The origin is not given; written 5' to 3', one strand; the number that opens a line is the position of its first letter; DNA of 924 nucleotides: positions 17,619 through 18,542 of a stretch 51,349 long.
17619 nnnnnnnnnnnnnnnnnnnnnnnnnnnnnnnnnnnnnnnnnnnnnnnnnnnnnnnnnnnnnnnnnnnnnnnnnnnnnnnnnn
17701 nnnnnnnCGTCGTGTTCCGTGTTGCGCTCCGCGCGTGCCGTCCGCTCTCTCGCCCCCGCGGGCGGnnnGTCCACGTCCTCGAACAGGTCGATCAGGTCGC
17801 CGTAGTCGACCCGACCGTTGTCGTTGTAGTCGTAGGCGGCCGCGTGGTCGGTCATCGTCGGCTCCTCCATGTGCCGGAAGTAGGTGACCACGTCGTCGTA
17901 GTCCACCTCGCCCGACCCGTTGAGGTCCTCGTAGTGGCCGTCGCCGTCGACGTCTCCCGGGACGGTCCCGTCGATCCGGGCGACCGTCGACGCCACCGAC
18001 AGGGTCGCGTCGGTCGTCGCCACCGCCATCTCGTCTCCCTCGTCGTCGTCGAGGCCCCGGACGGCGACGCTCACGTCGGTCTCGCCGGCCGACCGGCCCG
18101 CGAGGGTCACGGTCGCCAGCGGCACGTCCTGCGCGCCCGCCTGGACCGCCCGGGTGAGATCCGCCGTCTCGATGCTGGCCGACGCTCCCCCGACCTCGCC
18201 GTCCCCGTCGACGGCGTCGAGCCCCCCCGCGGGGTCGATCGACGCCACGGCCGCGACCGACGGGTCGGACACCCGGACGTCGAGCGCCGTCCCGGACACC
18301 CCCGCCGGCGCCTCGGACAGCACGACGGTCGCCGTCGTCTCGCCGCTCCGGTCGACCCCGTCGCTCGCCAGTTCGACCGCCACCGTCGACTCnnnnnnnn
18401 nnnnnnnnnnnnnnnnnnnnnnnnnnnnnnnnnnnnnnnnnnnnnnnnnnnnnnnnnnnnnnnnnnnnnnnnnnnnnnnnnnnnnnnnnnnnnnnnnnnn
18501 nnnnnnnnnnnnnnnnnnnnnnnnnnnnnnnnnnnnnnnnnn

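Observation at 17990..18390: Three enzymes carry both a cohesin-like and a dockerin-like module (GH12 here; GH9 at ~10385-10825; GH5 at ~19965-20370)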

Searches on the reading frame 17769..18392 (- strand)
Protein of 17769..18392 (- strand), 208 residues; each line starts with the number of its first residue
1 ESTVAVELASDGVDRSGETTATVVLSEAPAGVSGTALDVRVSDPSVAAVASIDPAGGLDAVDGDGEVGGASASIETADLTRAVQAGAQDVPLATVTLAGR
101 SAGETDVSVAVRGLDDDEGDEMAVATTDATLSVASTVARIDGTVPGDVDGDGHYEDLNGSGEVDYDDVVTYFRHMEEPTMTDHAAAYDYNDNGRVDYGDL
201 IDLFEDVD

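Call 29: find_related_loci(query=A2, collection=genome_contigs, flank=10000)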
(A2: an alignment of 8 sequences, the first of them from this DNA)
Query A2 (208 aa) in genome_contigs; peptide patterns used: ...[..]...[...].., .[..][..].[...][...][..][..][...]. (x = any residue, [..] = any of these).
596 stretches matched a pattern (row limit reached: there are more); 150 encode a relative of the query (tblastn E <= 1e-3); the best 80 are kept; 80 distinct loci.
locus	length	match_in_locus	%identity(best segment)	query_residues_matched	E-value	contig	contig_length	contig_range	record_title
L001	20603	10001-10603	46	2-204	2e-41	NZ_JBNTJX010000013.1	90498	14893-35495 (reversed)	Halobaculum sp. EA56 EA56_scaffold13, whole genome shotgun sequence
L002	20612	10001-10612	38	4-208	3e-35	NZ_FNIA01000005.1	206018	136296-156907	Haloarchaeobius iranensis strain EB21,IBRC-M 10013,KCTC 4048, whole genome shotgun sequence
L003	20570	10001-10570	42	15-203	8e-35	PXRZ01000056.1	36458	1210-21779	MAG: Halobacteriales archaeon QS_8_69_73 qs_8_scaffold_577, whole genome shotgun sequence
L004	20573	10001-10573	36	19-208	1e-34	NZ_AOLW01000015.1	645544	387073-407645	Haloarcula amylolytica JCM 13557 contig_15, whole genome shotgun sequence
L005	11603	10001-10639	40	1-207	1e-34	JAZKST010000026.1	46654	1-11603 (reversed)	MAG: Haloarculaceae archaeon isolate NA-5cm_bin.10 NODE_151_length_46654_cov_58.364085, whole genome shotgun sequence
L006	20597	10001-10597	38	14-207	1e-33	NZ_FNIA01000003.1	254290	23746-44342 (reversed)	Haloarchaeobius iranensis strain EB21,IBRC-M 10013,KCTC 4048, whole genome shotgun sequence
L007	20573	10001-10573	36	19-208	3e-33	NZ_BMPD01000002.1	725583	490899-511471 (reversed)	Haloarcula sebkhae strain JCM 19018 sequence02, whole genome shotgun sequence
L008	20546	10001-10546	36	26-208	6e-33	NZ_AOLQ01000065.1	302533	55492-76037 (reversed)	Haloarcula vallismortis ATCC 29715 contig_65, whole genome shotgun sequence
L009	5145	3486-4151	36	2-207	1e-32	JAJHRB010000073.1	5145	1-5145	MAG: Thermoproteaceae archaeon isolate Bin S10 scaffold_4125_c1, whole genome shotgun sequence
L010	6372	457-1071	37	1-206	1e-31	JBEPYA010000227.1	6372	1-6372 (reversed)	MAG: Salinigranum sp. isolate 02_S197.semibin_refined.134 NODE_6895_length_6372_cov_1.811689, whole genome shotgun seque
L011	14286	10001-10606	36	4-207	2e-31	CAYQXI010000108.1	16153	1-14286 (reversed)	MAG TPA_asm: uncultured Nitrosopumilales archaeon isolate binchicken_co25_132 genome assembly, contig: k141_91360, whole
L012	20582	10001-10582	37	15-208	8e-31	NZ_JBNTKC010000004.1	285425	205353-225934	Halarchaeum sp. P4 P4_scaffold4, whole genome shotgun sequence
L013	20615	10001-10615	35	4-207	1e-30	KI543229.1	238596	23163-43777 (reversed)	MAG: uncultured archaeon A07HR60 genomic scaffold scf7180000001777, whole genome shotgun sequence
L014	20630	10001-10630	37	1-206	1e-29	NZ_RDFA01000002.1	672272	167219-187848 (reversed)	Halorientalis pallida strain F13-25 NODE_2_length_672272_cov_288.014, whole genome shotgun sequence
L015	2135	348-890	41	31-206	7e-30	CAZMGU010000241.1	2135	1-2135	MAG TPA_asm: uncultured Halobacteriales archaeon isolate binchicken_co207_47 genome assembly, contig: NODE_112198_length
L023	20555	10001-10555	39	18-203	4e-24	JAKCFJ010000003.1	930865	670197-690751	Halobacteriales archaeon YIM A00010 Contig00003, whole genome shotgun sequence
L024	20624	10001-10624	31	4-207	5e-23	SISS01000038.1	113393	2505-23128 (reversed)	MAG: Methanoregulaceae archaeon UXB-2016 387113393359824893200, whole genome shotgun sequence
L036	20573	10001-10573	34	12-204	2e-16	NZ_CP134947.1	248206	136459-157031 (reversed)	Halobellus marinus strain DFY28 plasmid unnamed1, complete sequence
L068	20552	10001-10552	31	23-207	1e-13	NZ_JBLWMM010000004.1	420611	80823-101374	Halorubrum sp. DTA46 DTA46_ctg04, whole genome shotgun sequence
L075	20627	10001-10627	34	1-208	5e-13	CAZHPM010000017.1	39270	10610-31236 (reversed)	MAG TPA_asm: uncultured Halobacteriales archaeon isolate SRP090399_co1_67 genome assembly, contig: NODE_274_length_39270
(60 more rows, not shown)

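Call 32: search_protein_families(library=pfam, proteins=[L001:5390-10612:+, L002:7961-10612:+, L003:7145-10591:+, L013:9215-10627:+, L023:9365-10579:+, L036:8780-10588:+, L068:8264-10555:+, L075:8390-10627:+, L011:8894-10606:+, L024:7067-10624:+], max_evalue=0.001)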
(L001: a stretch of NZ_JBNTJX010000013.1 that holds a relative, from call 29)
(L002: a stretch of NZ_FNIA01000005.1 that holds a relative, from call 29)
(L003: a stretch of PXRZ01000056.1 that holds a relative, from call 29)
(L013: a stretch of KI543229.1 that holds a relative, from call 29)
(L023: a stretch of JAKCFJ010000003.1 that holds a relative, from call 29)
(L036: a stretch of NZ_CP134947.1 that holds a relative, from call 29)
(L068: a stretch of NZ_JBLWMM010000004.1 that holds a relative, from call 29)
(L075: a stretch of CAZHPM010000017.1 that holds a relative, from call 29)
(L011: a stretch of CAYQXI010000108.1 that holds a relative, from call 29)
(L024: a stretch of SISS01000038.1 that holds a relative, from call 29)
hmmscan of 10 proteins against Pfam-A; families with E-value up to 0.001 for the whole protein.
L001:5390-10612:+ (1741 aa): 5 families
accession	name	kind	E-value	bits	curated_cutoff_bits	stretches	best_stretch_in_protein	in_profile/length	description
PF13229.12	Beta_helix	-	1.1e-25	90.5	25.9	4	1350-1491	2-132/158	Right handed beta helix region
PF05342.19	Peptidase_M26_N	-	5.6e-15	55.7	27.7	2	89-206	147-250/250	M26 IgA1-specific Metallo-endopeptidase N-terminal region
PF05048.19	NosD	-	3.1e-14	53.4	23.6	2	688-865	3-157/212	Periplasmic copper-binding protein (NosD)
PF07581.17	Glug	-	3.6e-10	40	20.5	0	495-522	1-28/28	The GLUG motif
PF00404.24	Dockerin_1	-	0.00016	22.2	22.9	1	1689-1737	2-52/57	Dockerin type I domain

L002:7961-10612:+ (884 aa): 2 families
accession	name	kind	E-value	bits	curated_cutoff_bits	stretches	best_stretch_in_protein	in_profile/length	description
PF05787.19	PhoX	-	2.2e-23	83.6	24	1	227-664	145-450/515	Alkaline phosphatase PhoX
PF00404.24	Dockerin_1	-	0.0001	22.8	22.9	1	830-880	1-53/57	Dockerin type I domain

L003:7145-10591:+ (1149 aa): 8 families
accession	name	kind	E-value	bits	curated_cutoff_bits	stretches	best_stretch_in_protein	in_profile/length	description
PF09822.16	ABC_transp_aux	-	8e-21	75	34.7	2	443-549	16-130/288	ABC-type uncharacterized transport system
PF14258.12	DUF4350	-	3.8e-19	70.1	30.4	3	141-263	9-119/181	Domain of unknown function (DUF4350)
PF23355.1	IFT52_GIFT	-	1.2e-14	54.5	27.2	0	816-864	33-81/246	IFT52 GIFT domain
PF00565.23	SNase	-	6.1e-11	43.2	21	1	579-674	18-106/107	Staphylococcal nuclease homologue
PF09960.14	DUF2194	-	3e-07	29.6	30.4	1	464-541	77-148/582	Uncharacterised protein conserved in bacteria (DUF2194)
PF20254.3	DMFA2_C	-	3.5e-05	23.8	27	0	809-865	154-214/374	N,N-dimethylformamidase beta subunit-like, C-terminal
PF03698.18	UPF0180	-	4.9e-05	23.9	25.4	0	142-189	10-56/77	Uncharacterised protein family (UPF0180)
PF03720.21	UDPG_MGDP_dh_C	-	0.00014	22.6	30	0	149-190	49-87/103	UDP-glucose/GDP-mannose dehydrogenase family, UDP binding domain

L013:9215-10627:+ (471 aa): 3 families
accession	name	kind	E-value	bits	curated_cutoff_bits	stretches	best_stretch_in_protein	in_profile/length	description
PF00036.39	EF-hand_1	-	0.00041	20.1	25.4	0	446-464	8-26/29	EF hand domain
PF13499.12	EF-hand_7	-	0.0005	20.8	30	0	416-464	12-66/67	EF-hand domain pair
PF14258.12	DUF4350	-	0.00051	20.8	30.4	1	133-229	12-97/181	Domain of unknown function (DUF4350)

L023:9365-10579:+ (405 aa): 1 family
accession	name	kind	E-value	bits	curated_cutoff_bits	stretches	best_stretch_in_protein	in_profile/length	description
PF00404.24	Dockerin_1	-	0.00019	22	22.9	1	349-397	1-52/57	Dockerin type I domain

L036:8780-10588:+ (603 aa): 5 families
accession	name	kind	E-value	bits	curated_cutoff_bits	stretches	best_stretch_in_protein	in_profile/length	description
PF22352.2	K319L-like_PKD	-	3.6e-18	65.8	27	1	167-250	1-84/84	K319L-like, PKD domain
PF00404.24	Dockerin_1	-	5.4e-09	36.5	22.9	1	548-599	1-54/57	Dockerin type I domain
PF10633.15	NPCBM_assoc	-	2.2e-08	34.6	24.4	0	282-359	3-73/78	NPCBM-associated, NEW3 domain of alpha-galactosidase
PF18911.6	PKD_4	-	1e-06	29.1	27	1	160-250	1-85/85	PKD domain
PF21027.3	Sde0182_C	-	1.5e-06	29.2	27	1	179-240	2-70/83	Cellulose-binding protein Sde0182, C-terminal domain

L068:8264-10555:+ (764 aa): 10 families
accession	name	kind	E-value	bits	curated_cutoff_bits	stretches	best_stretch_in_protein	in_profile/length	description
PF22352.2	K319L-like_PKD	-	9.6e-44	147.7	27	3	164-247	1-84/84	K319L-like, PKD domain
PF18911.6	PKD_4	-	6.5e-30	103.5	27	3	254-338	1-84/85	PKD domain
PF21027.3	Sde0182_C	-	1.4e-17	64.5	27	2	364-424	1-68/83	Cellulose-binding protein Sde0182, C-terminal domain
PF17963.7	Big_9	-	7.2e-15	56.1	23.6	2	346-436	1-89/89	Bacterial Ig domain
PF00801.26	PKD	-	3e-11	43.6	23.5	1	262-337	3-79/80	PKD domain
PF00404.24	Dockerin_1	-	1.2e-05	25.8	22.9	1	710-759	1-52/57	Dockerin type I domain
PF07705.17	CARDB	-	1.8e-05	25.3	22.7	1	447-541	2-86/101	CARDB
PF13895.12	Ig_2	-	2.3e-05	24.9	27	0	357-437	9-79/79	Immunoglobulin domain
PF15418.12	DUF4625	-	0.00063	20.5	27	0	102-127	86-111/131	Domain of unknown function (DUF4625)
PF07686.23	V-set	-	0.00096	19.8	26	0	169-242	7-87/109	Immunoglobulin V-set domain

L075:8390-10627:+ (746 aa): 3 families
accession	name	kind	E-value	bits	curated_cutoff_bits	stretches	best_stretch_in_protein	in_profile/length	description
PF09423.15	PhoD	-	1.2e-106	357.2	27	1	168-506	1-343/343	PhoD-like phosphatase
PF16655.11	PhoD_N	-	1.3e-32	112.6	30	1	59-155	1-90/90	PhoD-like phosphatase, N-terminal domain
PF16656.11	Pur_ac_phosph_N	-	2.3e-05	25.3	30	1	110-155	46-93/93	Purple acid Phosphatase, N-terminal domain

L011:8894-10606:+ (571 aa): 1 family
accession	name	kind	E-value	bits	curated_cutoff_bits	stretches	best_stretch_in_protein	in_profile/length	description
PF00565.23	SNase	-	5e-07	30.6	21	1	54-134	1-80/107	Staphylococcal nuclease homologue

L024:7067-10624:+ (1186 aa): 4 families
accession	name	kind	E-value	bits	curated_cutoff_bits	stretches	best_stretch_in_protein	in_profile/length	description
PF18911.6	PKD_4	-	8.1e-65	215.3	27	4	900-972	11-84/85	PKD domain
PF00801.26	PKD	-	2.7e-47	159.1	23.5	4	731-798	4-74/80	PKD domain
PF05048.19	NosD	-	1.8e-40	139.1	23.6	2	74-250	37-212/212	Periplasmic copper-binding protein (NosD)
PF13229.12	Beta_helix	-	2.8e-26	92.5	25.9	2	77-215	2-142/158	Right handed beta helix region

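Call 33: predict_structure(alignment_id=A2)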
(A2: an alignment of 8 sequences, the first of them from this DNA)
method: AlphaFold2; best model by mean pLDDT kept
length: 208 residues; sequences in the alignment: 8
mean_pLDDT: 88.9   pTM: 0.67
mean pLDDT of the five models: 88.9, 86.4, 85.7, 84.9, 82.1
residues with pLDDT >= 90: 121; 70-90: 84; 50-70: 3; < 50: 0
segments of 3 or more residues with pLDDT < 50: none
pLDDT, mean of each block of 10 residues (from residue 1): 92 83 95 95 93 88 79 91 91 93 92 93 93 78 82 85 92 90 85 91 88
secondary structure, 60 per line:
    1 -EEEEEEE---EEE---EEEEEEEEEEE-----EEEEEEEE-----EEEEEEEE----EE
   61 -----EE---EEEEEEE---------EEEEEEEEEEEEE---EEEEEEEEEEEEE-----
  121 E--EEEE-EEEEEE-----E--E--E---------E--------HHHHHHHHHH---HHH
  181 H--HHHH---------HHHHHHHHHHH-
elements in order: E2-8 E12-14 E18-28 E34-41 E47-54 E71-77 E87-99 E103-115 E124-127 E129-134 H165-174 H178-181 H184-187 H197-207

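Call 48: fold_search(model_id=the predicted structure, library=pdb)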
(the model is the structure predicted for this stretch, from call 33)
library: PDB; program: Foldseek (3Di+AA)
matches with E <= 10: 1962; with E <= 0.001: 143
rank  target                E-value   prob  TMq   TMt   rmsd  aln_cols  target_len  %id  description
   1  6kge_A                1.0e-09  1.00  0.51  0.72   3.1       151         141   14  Crystal structure of CaDoc0917(R16D)-CaCohA2 complex at pH 5.5 (released 2020-07-08)
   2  6kgc_A                2.6e-09  1.00  0.51  0.71   3.3       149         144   15  Crystal structure of CaDoc0917(R49D)-CaCohA2 complex at pH 5.4 (released 2020-07-08)
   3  5lxv_A                2.8e-09  1.00  0.51  0.60   3.9       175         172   14  Crystal structure of Ruminococcus flavefaciens scaffoldin C cohesin in complex with a dockerin from an uncharacterized (released 2016-10-19)
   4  2jh2_A                3.5e-09  1.00  0.53  0.79   3.1       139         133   18  X-ray crystal structure of a cohesin-like module from Clostridium perfringens (released 2007-11-06)
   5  6kgf_A                4.0e-09  1.00  0.50  0.69   3.6       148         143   16  Crystal structure of CaDoc0917(R16D)-CaCohA2 complex at pH 8.2 (released 2020-07-08)
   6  6kgf_C                4.5e-09  1.00  0.51  0.69   3.2       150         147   16  Crystal structure of CaDoc0917(R16D)-CaCohA2 complex at pH 8.2 (released 2020-07-08)
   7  5lxv_C                5.7e-09  1.00  0.51  0.60   4.0       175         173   14  Crystal structure of Ruminococcus flavefaciens scaffoldin C cohesin in complex with a dockerin from an uncharacterized (released 2016-10-19)
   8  6kgd_A                7.7e-09  1.00  0.51  0.70   3.3       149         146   15  Crystal structure of CaDoc0917(R49D)-CaCohA2 complex at pH 8.0 (released 2020-07-08)
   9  2ccl_A                8.7e-09  1.00  0.51  0.69   3.4       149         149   17  THE S45A, T46A MUTANT OF THE TYPE I COHESIN-DOCKERIN COMPLEX FROM THE CELLULOSOME OF CLOSTRIDIUM THERMOCELLUM (released 2007-02-13)
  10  2xdh                  1.0e-08  1.00  0.52  0.75   2.9       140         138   16  Non-cellulosomal cohesin from the hyperthermophilic archaeon Archaeoglobus fulgidus (released 2010-05-26)
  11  4ums                  1.6e-08  1.00  0.50  0.64   4.0       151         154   12  The crystal structure of the seventh ScaB type I cohesin from Pseudobacteroides cellulosolvens (released 2015-05-06)
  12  3kcp_A                1.6e-08  1.00  0.51  0.36  17.6       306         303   12  Crystal structure of interacting Clostridium thermocellum multimodular components (released 2010-02-09)
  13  2jh2_B                1.8e-08  1.00  0.53  0.78   3.1       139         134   17  X-ray crystal structure of a cohesin-like module from Clostridium perfringens (released 2007-11-06)
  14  1anu                  2.1e-08  1.00  0.50  0.71   3.3       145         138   19  COHESIN-2 DOMAIN OF THE CELLULOSOME FROM CLOSTRIDIUM THERMOCELLUM (released 1997-07-23)
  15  2w1n                  2.5e-08  1.00  0.53  0.49   3.3       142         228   17  cohesin and fibronectin type-III double module construct from the Clostridium perfringens glycoside hydrolase GH84C (released 2009-02-03)
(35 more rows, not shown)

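Call 66: search_protein_representatives(alignment_id=A2)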
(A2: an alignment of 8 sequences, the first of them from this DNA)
Query: 8 sequences, 213 profile positions. Proteins with E-value up to 0.001 (for the whole library): 4993; up to 1e-10: 2993; up to 1e-30: 486. The best 150 are listed.
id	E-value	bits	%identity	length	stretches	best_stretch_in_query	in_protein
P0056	8.1e-203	685.5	-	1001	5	5-212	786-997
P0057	3.4e-201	680.2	-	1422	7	3-212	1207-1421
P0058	1.8e-164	560.2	-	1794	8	2-156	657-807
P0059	1.7e-104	364.2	-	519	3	3-211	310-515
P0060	4.8e-100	349.6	-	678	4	6-140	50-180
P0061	8.6e-87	306.3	-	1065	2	2-212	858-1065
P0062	1.0e-81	289.8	-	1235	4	4-147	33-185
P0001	1.7e-81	289.0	-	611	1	1-212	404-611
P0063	1.3e-77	276.4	-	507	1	1-212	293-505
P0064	1.7e-76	272.7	-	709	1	2-212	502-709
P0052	4.6e-75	268.0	-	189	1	23-212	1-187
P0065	5.5e-74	264.5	-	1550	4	109-210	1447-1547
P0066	1.0e-73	263.6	-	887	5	4-141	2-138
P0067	2.0e-71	256.1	-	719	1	6-212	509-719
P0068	2.3e-71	255.9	-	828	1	5-211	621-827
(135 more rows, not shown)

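Call 71: search_protein_families(library=pfam, alignment_id=A4, max_evalue=0.00001)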
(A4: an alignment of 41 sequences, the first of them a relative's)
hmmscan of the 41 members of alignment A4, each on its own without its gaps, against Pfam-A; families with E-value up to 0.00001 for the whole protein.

A. member 1, P0063 (507 aa): 1 family
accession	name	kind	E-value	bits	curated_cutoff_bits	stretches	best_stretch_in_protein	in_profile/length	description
PF14344.12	DUF4397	-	2.9e-42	144.4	30.6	2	90-210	1-119/119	Domain of unknown function (DUF4397)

B. families by the number of members that match (of 41 scanned): 68 families (the first 25 are shown)
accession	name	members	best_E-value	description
PF00801.26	PKD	10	2.3e-34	PKD domain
PF18911.6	PKD_4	9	9.4e-50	PKD domain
PF00404.24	Dockerin_1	7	6.8e-10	Dockerin type I domain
PF22352.2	K319L-like_PKD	5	6.1e-19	K319L-like, PKD domain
PF05048.19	NosD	4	1.6e-29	Periplasmic copper-binding protein (NosD)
PF13229.12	Beta_helix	4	1e-21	Right handed beta helix region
PF00565.23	SNase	4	3.4e-12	Staphylococcal nuclease homologue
PF00150.24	Cellulase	3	1e-28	Cellulase (glycosyl hydrolase family 5)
PF14258.12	DUF4350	3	2.3e-18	Domain of unknown function (DUF4350)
PF09822.16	ABC_transp_aux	3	1.9e-16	ABC-type uncharacterized transport system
PF00041.27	fn3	3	1.1e-15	Fibronectin type III domain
PF23355.1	IFT52_GIFT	3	3.3e-13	IFT52 GIFT domain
PF13570.13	Beta-prop_ACSF4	2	2.9e-52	Beta-alanine-activating enzyme, beta-propeller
PF05787.19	PhoX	2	2.3e-35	Alkaline phosphatase PhoX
PF10102.14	DUF2341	2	1e-31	Domain of unknown function (DUF2341)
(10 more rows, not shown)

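Call 73: find_encoding_contigs(protein=P0058, flank=10000, max_places=2)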
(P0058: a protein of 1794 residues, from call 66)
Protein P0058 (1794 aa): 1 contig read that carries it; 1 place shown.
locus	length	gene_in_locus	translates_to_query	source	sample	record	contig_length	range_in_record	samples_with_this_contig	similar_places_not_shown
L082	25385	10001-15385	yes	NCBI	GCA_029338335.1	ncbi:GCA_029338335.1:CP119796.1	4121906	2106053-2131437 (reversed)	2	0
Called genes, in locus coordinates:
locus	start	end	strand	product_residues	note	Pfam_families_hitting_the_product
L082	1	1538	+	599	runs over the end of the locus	PF00009:GTP_EFTU, PF01926:MMR_HSR1, PF03144:GTP_EFTU_D2 (weak), PF11987:IF-2, PF14578:GTP_EFTU_D4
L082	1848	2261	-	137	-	PF19128:DUF5811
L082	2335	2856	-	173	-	PF01862:PvlArgDC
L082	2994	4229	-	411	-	PF13191:AAA_16 (faint), PF05673:DUF815 (faint), PF13401:AAA_22 (faint), PF00004:AAA, PF05496:RuvB_N (weak), PF07724:AAA_2 (weak), PF07728:AAA_5 (weak), PF17862:AAA_lid_3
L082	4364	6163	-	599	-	PF08439:Peptidase_M3_N, PF01432:Peptidase_M3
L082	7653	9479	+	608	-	PF00150:Cellulase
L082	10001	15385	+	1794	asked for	PF00150:Cellulase, PF19078:Big_12 (faint)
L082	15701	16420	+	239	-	-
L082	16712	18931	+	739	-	PF26410:GH5_mannosidase, PF00041:fn3 (weak)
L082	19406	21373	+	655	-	PF00150:Cellulase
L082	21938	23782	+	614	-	PF00331:Glyco_hydro_10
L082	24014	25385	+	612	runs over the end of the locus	PF00150:Cellulase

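Call 74: find_encoding_contigs(protein=P0056, flank=10000, max_places=2)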
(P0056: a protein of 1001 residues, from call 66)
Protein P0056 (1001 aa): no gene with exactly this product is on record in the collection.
